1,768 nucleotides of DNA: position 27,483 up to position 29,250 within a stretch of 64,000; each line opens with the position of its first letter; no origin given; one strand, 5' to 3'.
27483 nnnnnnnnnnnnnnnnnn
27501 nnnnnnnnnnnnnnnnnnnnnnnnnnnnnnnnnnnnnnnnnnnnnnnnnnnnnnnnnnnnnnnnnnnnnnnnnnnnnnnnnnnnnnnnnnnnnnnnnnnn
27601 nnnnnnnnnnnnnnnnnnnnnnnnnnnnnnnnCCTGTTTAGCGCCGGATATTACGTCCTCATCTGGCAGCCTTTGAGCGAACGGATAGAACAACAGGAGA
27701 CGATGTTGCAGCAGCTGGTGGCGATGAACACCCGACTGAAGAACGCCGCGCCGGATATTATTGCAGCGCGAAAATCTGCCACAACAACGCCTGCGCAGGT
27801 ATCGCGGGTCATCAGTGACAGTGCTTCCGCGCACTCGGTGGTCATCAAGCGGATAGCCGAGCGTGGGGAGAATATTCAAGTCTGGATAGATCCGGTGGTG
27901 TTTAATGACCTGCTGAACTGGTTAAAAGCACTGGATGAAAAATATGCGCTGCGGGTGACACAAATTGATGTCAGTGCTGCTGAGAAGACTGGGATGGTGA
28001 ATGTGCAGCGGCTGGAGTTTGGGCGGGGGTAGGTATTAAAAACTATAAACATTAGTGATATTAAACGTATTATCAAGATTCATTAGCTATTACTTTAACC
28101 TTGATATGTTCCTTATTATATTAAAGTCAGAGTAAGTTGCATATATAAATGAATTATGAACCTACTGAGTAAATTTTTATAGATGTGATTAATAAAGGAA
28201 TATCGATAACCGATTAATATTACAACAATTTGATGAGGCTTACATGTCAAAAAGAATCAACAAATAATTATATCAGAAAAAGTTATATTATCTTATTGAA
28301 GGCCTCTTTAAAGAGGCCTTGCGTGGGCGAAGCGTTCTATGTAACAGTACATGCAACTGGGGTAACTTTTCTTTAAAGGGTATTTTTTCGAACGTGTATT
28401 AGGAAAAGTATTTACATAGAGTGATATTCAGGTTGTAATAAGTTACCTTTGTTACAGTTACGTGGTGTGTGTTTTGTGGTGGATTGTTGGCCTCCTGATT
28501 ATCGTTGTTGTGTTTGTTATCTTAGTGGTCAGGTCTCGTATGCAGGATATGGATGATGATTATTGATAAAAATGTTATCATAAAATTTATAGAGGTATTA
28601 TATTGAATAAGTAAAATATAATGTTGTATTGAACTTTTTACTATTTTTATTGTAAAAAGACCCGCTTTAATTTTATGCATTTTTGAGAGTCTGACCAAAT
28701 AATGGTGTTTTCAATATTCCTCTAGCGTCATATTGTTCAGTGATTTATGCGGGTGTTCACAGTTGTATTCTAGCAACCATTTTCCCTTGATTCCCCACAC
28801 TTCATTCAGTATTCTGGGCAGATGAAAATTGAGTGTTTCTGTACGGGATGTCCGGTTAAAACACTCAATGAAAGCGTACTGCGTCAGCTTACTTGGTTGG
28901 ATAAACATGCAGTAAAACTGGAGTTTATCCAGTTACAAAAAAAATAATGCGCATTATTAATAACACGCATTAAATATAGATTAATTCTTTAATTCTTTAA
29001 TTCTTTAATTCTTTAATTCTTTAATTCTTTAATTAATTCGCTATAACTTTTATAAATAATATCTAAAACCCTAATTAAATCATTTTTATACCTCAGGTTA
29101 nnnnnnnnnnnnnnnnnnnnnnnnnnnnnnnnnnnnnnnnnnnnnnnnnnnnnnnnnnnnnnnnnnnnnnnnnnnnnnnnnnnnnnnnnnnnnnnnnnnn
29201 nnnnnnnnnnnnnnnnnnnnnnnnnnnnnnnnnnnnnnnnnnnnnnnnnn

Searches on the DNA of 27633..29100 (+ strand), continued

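Call 18: search_rna_families(source=window, start=27900, end=29100, threshold=evalue, max_evalue=10)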
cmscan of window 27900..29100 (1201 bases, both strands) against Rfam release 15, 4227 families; matches with E-value up to 10: 7.
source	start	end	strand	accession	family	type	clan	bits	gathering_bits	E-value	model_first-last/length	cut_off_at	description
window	28889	28946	+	RF01858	RsaF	Gene; sRNA;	-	19.8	60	0.63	1-119/119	no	RNA Staph. aureus F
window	28226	28298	-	RF00611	SNORD111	Gene; snRNA; snoRNA; CD-box;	-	19.1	46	2.9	1-89/89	no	Small nucleolar RNA SNORD111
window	28550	28580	+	RF00268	snoZ7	Gene; snRNA; snoRNA; CD-box;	CL00057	16.9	43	7.3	1-78/78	no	Small nucleolar RNA snoZ7/snoR77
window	28911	28947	+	RF03050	RAGATH-25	Gene; sRNA;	-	14.9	49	1.3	1-50/50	no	RAGATH-25 RNA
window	27900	27945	-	RF00696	mir-203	Gene; miRNA;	-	14.3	65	6.3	1-46/80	3'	mir-203 microRNA precursor family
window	28275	28323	-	RF00032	Histone3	Cis-reg;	-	14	34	2.7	1-46/46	no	Histone 3' UTR stem-loop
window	28936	28973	+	RF02422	Bp1_738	Gene; sRNA;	-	12.4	45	9.9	1-208/208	no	Burkholderia sRNA Bp1_Cand738_SIPHT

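Call 22: get_annotated_region(hit=H17, flank=3000)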
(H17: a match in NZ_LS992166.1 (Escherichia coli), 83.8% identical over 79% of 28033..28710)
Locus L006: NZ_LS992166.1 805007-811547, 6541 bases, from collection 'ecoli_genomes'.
description: Escherichia coli isolate Escherichia coli str. TO6 chromosome 1, complete sequence
organism: Escherichia coli (NCBI taxid 562)
replicon: chromosome; assembly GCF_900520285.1
host: -; source: -; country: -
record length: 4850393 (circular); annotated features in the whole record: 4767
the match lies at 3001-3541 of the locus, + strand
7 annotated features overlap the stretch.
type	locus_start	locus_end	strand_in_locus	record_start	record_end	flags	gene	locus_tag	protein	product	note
CDS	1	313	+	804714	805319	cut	gspJ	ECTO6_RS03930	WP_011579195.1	type II secretion system minor pseudopilin GspJ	-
CDS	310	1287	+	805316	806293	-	gspK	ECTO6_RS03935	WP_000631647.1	type II secretion system minor pseudopilin GspK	-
CDS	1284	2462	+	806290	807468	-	gspL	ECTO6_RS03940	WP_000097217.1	type II secretion system protein GspL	-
CDS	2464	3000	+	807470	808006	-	yghD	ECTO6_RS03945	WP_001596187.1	GspM family type II secretion system protein YghD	-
CDS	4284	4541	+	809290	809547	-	-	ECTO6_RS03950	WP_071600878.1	acyltransferase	-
CDS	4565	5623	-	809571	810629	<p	-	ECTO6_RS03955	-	IS3 family transposase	frameshifted; internal stop; incomplete; partial in the middle of a contig; missing C-terminus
CDS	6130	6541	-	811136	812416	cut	-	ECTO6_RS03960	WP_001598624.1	hypothetical protein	-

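Call 23: get_annotated_region(hit=H18, flank=3000)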
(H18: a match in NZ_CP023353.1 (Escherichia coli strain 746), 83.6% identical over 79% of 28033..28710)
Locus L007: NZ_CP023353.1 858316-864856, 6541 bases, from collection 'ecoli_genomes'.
description: Escherichia coli strain 746 chromosome, complete genome
organism: Escherichia coli strain 746 (NCBI taxid 562)
replicon: chromosome; assembly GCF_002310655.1
host: canine; source: missing; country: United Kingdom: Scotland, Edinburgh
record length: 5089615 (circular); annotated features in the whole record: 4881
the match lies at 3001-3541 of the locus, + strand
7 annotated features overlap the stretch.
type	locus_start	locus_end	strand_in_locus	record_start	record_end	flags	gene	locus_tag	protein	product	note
CDS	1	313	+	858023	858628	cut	gspJ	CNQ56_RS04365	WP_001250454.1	type II secretion system minor pseudopilin GspJ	-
CDS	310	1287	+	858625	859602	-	gspK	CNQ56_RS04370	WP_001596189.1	type II secretion system minor pseudopilin GspK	-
CDS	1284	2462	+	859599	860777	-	gspL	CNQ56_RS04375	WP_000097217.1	type II secretion system protein GspL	-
CDS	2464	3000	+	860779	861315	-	yghD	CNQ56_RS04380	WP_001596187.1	GspM family type II secretion system protein YghD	-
CDS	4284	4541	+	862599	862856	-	-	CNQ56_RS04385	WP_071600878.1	acyltransferase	-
CDS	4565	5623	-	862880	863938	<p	-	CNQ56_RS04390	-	IS3 family transposase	frameshifted; internal stop; incomplete; partial in the middle of a contig; missing C-terminus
CDS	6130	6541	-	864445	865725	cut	-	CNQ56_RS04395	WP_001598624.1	hypothetical protein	-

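Call 24: get_annotated_region(hit=H25, flank=3000)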
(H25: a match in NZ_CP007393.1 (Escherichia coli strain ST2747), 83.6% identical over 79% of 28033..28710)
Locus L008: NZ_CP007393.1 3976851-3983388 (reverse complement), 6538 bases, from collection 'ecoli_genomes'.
description: Escherichia coli strain ST2747 chromosome, complete genome
organism: Escherichia coli strain ST2747 (NCBI taxid 562)
replicon: chromosome; assembly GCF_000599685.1
host: -; source: -; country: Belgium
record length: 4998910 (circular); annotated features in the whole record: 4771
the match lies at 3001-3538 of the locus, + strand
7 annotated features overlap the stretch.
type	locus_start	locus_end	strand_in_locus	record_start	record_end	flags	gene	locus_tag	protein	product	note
CDS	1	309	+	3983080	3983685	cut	gspJ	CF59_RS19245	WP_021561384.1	type II secretion system minor pseudopilin GspJ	-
CDS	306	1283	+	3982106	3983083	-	gspK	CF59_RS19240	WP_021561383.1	type II secretion system minor pseudopilin GspK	-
CDS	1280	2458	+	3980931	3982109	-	gspL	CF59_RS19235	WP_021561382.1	type II secretion system protein GspL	-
CDS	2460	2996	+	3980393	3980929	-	yghD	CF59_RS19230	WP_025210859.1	GspM family type II secretion system protein YghD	-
CDS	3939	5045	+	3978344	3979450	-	-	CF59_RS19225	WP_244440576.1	CatB-related O-acetyltransferase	-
CDS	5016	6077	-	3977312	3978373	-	-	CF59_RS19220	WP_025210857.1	polysialyltransferase family glycosyltransferase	-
CDS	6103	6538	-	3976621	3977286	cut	-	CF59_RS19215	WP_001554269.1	ABC transporter ATP-binding protein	-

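Call 25: get_annotated_region(hit=H40, flank=3000)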
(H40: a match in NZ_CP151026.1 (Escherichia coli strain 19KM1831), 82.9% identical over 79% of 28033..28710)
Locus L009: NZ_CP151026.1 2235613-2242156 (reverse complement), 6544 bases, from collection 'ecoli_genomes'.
description: Escherichia coli strain 19KM1831 chromosome, complete genome
organism: Escherichia coli strain 19KM1831 (NCBI taxid 562)
replicon: chromosome; assembly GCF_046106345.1
host: Dog; source: Rectal; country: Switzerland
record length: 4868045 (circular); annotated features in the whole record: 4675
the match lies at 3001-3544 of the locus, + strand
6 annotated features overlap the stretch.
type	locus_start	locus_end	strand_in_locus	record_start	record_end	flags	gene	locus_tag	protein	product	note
CDS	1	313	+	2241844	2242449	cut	gspJ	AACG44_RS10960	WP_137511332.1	type II secretion system minor pseudopilin GspJ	-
CDS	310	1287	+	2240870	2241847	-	gspK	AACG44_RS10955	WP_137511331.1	type II secretion system minor pseudopilin GspK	-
CDS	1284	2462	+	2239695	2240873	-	gspL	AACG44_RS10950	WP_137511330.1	type II secretion system protein GspL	-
CDS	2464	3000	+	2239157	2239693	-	yghD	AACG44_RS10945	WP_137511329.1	GspM family type II secretion system protein YghD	-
CDS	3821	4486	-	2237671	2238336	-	-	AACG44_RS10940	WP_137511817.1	hypothetical protein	-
CDS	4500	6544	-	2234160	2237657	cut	-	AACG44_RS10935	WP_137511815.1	HAD-IA family hydrolase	-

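Call 37: search_dna_similar(query=window:27633-28232:+, collection=ecoli_genomes, mode=near, max_rows=30, rows=spread)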
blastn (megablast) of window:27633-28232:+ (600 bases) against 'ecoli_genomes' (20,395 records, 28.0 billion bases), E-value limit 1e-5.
Records with a match: 4292; places in all: 4318; records where one place covers at least 80% of the query: 50.
Genomes with a match: 4286 of 5426; with a place that covers at least 80% of the query: 50. Places per genome that has any: lowest 1, median 1, highest 2. On chromosomes: 4311 places; on plasmids: 7.
Best place of each record, by identity: >=99% 21; 95-99% 2492; 90-95% 1752; 80-90% 27.
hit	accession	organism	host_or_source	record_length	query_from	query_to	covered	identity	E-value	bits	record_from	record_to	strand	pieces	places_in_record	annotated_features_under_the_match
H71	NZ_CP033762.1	Escherichia coli strain FDAARGOS_536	Homo sapiens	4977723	1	600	100%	100.0%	0e+0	1109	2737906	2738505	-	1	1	yghD: GspM family type II secretion system protein YghD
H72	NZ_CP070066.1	Escherichia coli strain FDAARGOS_1296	Homo sapiens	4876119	1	405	68%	96.8%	0e+0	676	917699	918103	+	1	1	yghD: GspM family type II secretion system protein YghD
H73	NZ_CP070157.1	Escherichia coli strain FDAARGOS_1276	Homo sapiens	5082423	1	405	68%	96.0%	0e+0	660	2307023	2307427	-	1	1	yghD: GspM family type II secretion system protein YghD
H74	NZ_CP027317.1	Escherichia coli strain 2015C-3107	Homo sapiens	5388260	1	399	67%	96.2%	0e+0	654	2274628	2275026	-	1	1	yghD: GspM family type II secretion system protein YghD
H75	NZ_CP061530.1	Escherichia coli strain WEM25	Beach water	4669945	1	399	67%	96.2%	0e+0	654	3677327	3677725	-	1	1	yghD: GspM family type II secretion system protein YghD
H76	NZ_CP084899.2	Escherichia coli strain W3110-P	laboratory experiment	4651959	1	399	67%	96.2%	0e+0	654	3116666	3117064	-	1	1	yghD: GspM family type II secretion system protein YghD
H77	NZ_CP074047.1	Escherichia coli strain PD7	Pig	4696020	1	399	67%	96.2%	0e+0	654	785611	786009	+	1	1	yghD: GspM family type II secretion system protein YghD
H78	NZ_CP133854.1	Escherichia coli strain ES4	Homo sapiens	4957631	1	399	67%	96.2%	0e+0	654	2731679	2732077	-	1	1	yghD: GspM family type II secretion system protein YghD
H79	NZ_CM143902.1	Escherichia coli str. K-12 substr. W3110 strain K-12 ...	lab bacterial culture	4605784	1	399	67%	96.2%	0e+0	654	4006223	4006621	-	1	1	yghD: GspM family type II secretion system protein YghD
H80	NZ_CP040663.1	Escherichia coli strain EK2009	chicken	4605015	1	399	67%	96.0%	0e+0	649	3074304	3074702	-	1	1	yghD: GspM family type II secretion system protein YghD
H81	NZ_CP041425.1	Escherichia coli strain STEC388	pig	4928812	1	399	67%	95.7%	0e+0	643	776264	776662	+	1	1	yghD: GspM family type II secretion system protein YghD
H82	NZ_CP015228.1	Escherichia coli strain 09-00049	lettuce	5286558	1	399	67%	95.5%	1e-179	638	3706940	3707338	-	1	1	yghD: GspM family type II secretion system protein YghD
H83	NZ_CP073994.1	Escherichia coli strain MB1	Poultry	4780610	1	399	67%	95.5%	1e-179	638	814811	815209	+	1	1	yghD: GspM family type II secretion system protein YghD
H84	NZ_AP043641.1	Escherichia coli strain AST81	Homo sapiens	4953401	1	399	67%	95.5%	1e-179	638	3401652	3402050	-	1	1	yghD: GspM family type II secretion system protein YghD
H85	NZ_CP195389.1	Escherichia coli strain 23AR0885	Homo sapiens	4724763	1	399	67%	95.3%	6e-178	632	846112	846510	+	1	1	yghD: GspM family type II secretion system protein YghD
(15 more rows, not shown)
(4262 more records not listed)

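Call 63: search_dna_similar(query=L018:7205-8100:+, collection=phages, mode=distant, max_rows=25)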
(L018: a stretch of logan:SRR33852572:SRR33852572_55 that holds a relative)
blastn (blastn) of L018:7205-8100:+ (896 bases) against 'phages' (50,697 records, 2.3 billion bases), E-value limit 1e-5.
Records with a match: 42; places in all: 43; records where one place covers at least 80% of the query: 0.
Best place of each record, by identity: 80-90% 10; 60-80% 32.
By first word of the organism name: Escherichia 31; Enterobacteria 4; Salmonella 2; Klebsiella 2; Enterobacter 2; Punavirus 1.
By host as written in the record: Escherichia coli 20; - 9; Salmonella enterica subsp. enterica serovar Indiana J46 2; Escherichia coli str. K-12 substr. MG1655 2; Escherichia coli C600 2; Escherichia coli strain SCU-107 1; Escherichia coli strain SCU-175 1; Klebsiella oxytoca 1; and 4 more.
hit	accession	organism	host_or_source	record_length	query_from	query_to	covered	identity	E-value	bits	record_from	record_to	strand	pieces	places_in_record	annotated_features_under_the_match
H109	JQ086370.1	Enterobacteria phage HK140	Escherichia coli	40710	7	408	45%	72.0%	1e-44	187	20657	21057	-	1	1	hypothetical protein (x2) | putative attP; prophage integration site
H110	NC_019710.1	Enterobacteria phage HK140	Escherichia coli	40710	7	408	45%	72.0%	1e-44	187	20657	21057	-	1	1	UmuD-like protein | putative attP; prophage integration site | hypothetical protein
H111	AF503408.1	Enterobacteria phage P7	-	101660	5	394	44%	71.3%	2e-48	199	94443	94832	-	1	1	humD: HumD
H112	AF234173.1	Escherichia phage P1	-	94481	5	394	44%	71.3%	2e-48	199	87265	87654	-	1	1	99 pct identical (1 gap) to fragment of P1 sequence deposited as ... | humD: HumD | 98 pct identical (0 gaps) to Escherichia coli conjugative plasmid ...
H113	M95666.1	Escherichia phage P1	Escherichia coli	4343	5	394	44%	71.3%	2e-48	199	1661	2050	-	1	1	none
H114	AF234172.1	Escherichia phage P1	-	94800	5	394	44%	71.3%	2e-48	199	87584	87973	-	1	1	99 pct identical (1 gap) to fragment of P1 sequence deposited as ... | humD: HumD | 98 pct identical (0 gaps) to Escherichia coli conjugative plasmid ...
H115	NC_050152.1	Enterobacteria phage P7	-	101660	5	394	44%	71.3%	2e-48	199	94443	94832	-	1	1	humD: UmuD-like protein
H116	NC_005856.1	Escherichia phage P1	Escherichia coli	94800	5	394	44%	71.3%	2e-48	199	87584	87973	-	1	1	99 pct identical (1 gap) to fragment of P1 sequence deposited as ... | humD: UmuD-like protein | 98 pct identical (0 gaps) to Escherichia coli conjugative plasmid ...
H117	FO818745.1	Escherichia phage RCS47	Escherichia coli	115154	5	394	44%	71.1%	3e-45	189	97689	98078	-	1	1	humD: DNA repair protein HumD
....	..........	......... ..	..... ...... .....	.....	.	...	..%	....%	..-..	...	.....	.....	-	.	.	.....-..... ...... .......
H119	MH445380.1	Escherichia phage P1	Escherichia coli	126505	5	394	44%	71.1%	3e-45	189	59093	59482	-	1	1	error-prone repair protein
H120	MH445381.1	Escherichia phage P1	Escherichia coli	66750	5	394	44%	71.1%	3e-45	189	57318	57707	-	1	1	error-prone repair protein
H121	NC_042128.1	Escherichia phage RCS47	Escherichia coli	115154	5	394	44%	71.1%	3e-45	189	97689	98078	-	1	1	humD: UmuD-like protein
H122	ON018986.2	Escherichia phage JL22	Escherichia coli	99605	5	394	44%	70.8%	3e-44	185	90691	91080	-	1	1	numuD: error-prone repair protein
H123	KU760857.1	Salmonella phage SJ46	Salmonella enterica subsp. enterica ...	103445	5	394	44%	70.6%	1e-42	180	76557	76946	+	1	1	humD: putative DNA repair protein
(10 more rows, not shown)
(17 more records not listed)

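Call 64: search_dna_similar(query=L018:7205-8100:+, collection=ecoli_genomes, mode=distant, max_rows=25, rows=spread)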
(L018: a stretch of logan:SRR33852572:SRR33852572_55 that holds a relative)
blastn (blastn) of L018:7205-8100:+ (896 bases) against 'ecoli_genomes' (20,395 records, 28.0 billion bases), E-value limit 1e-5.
Records with a match: 1090; places in all: 1131; records where one place covers at least 80% of the query: 0.
Genomes with a match: 1010 of 5426; with a place that covers at least 80% of the query: 0. Places per genome that has any: lowest 1, median 1, highest 3. On chromosomes: 424 places; on plasmids: 707.
Best place of each record, by identity: 95-99% 21; 90-95% 2; 80-90% 197; 60-80% 870.
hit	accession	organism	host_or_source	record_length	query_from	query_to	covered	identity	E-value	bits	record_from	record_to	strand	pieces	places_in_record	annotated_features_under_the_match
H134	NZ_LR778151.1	Escherichia coli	water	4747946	7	447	49%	89.6%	1e-164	589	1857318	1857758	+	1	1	S24 family peptidase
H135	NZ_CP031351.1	Escherichia coli O145 strain RM9154-C1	Cattle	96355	5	394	44%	71.4%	8e-46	194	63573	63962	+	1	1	S24 family peptidase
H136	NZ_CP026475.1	Escherichia coli strain KBN10P04869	Homo sapiens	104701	5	394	44%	71.1%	3e-44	189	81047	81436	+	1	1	S24 family peptidase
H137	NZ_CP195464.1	Escherichia coli strain 22AR0434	Homo sapiens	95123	5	394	44%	71.1%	3e-44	189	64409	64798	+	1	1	HumD family translesion DNA polymerase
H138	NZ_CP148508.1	Escherichia coli strain Z1323CEC0001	Chicken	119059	5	394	44%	70.9%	3e-44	188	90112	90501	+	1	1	S24 family peptidase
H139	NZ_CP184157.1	Escherichia coli strain C21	Homo sapiens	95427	5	394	44%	70.9%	2e-41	179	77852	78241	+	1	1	S24 family peptidase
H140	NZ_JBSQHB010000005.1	Escherichia coli strain mip270_05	manure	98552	5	394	44%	70.8%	4e-43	185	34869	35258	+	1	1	HumD family translesion DNA polymerase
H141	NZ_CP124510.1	Escherichia coli strain AVS0068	environmental: river near WWTP effluent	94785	5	394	44%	70.6%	2e-41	180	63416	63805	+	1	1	S24 family peptidase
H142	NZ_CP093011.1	Escherichia coli strain 131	Homo sapiens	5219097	5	394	44%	70.3%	2e-40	176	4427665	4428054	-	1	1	S24 family peptidase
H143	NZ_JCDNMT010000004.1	Escherichia coli strain N-01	Homo sapiens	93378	5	394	44%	70.3%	2e-40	176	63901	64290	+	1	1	HumD family translesion DNA polymerase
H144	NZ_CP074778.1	Escherichia coli strain 96_1414P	Homo sapiens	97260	5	394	44%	70.0%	2e-40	177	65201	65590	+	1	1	S24 family peptidase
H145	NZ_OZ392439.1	Escherichia coli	Gallus gallus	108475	6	394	43%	69.7%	3e-32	149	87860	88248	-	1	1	HumD family translesion DNA polymerase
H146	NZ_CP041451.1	Escherichia coli strain YPE3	Pork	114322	6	394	43%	69.6%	7e-34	154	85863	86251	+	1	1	S24 family peptidase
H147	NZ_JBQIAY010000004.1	Escherichia coli strain 54214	Homo sapiens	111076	6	394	43%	69.6%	7e-34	154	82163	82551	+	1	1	HumD family translesion DNA polymerase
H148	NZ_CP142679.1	Escherichia coli strain FG92-1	goose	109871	5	394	44%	69.3%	6e-35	158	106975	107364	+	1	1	S24 family peptidase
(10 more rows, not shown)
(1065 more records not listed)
